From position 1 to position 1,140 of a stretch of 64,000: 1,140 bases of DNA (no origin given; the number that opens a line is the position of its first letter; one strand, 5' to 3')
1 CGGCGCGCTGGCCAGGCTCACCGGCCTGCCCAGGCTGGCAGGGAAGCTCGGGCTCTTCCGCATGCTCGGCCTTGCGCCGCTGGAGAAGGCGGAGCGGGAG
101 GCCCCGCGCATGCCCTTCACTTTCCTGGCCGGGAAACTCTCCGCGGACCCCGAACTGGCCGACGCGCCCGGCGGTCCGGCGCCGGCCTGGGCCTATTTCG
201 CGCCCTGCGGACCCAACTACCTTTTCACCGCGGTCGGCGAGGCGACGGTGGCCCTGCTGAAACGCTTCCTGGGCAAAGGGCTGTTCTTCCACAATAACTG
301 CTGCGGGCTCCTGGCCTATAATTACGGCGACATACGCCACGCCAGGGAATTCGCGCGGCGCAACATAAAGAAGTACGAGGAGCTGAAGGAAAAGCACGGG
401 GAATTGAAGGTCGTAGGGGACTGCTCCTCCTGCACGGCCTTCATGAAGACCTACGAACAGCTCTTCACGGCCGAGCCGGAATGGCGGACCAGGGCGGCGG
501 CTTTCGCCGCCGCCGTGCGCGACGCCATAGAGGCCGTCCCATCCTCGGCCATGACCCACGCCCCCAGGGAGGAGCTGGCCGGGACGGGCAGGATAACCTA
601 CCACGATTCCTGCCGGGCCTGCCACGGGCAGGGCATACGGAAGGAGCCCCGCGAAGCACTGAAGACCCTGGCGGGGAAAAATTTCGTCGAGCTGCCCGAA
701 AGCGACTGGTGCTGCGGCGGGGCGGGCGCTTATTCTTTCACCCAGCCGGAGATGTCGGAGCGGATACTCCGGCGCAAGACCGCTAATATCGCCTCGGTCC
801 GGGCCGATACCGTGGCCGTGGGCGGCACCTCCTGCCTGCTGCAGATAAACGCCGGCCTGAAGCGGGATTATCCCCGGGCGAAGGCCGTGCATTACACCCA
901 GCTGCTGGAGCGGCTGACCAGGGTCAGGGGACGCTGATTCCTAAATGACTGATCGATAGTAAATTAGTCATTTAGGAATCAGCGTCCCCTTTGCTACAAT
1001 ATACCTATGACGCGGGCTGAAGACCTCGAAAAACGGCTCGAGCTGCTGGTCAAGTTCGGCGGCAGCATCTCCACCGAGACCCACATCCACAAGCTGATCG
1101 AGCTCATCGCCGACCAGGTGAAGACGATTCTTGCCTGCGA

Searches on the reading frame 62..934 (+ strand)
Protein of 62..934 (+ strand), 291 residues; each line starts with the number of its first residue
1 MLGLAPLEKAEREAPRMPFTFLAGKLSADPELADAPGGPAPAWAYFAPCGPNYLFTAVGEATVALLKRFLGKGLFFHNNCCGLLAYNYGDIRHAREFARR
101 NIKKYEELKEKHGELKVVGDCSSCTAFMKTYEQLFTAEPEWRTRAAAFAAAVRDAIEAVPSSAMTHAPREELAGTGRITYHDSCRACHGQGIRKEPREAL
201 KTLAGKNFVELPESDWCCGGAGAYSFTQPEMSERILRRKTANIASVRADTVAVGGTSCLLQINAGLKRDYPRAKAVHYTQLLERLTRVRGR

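Call 107: search_protein_families(library=pfam, proteins=[window:62-934:+], max_evalue=0.00001)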
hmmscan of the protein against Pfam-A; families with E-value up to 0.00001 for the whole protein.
window:62-934:+ (291 aa): 1 family
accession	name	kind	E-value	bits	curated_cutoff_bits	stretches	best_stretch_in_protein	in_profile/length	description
PF02754.22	CCG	-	5.1e-26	91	20.6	2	178-262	1-84/85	Cysteine-rich domain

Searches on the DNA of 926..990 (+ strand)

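Call 39: search_dna_similar(query=window:926-990:+, collection=plasmids, mode=distant, max_evalue=1)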
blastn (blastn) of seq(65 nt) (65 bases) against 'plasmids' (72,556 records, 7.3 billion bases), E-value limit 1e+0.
No match.
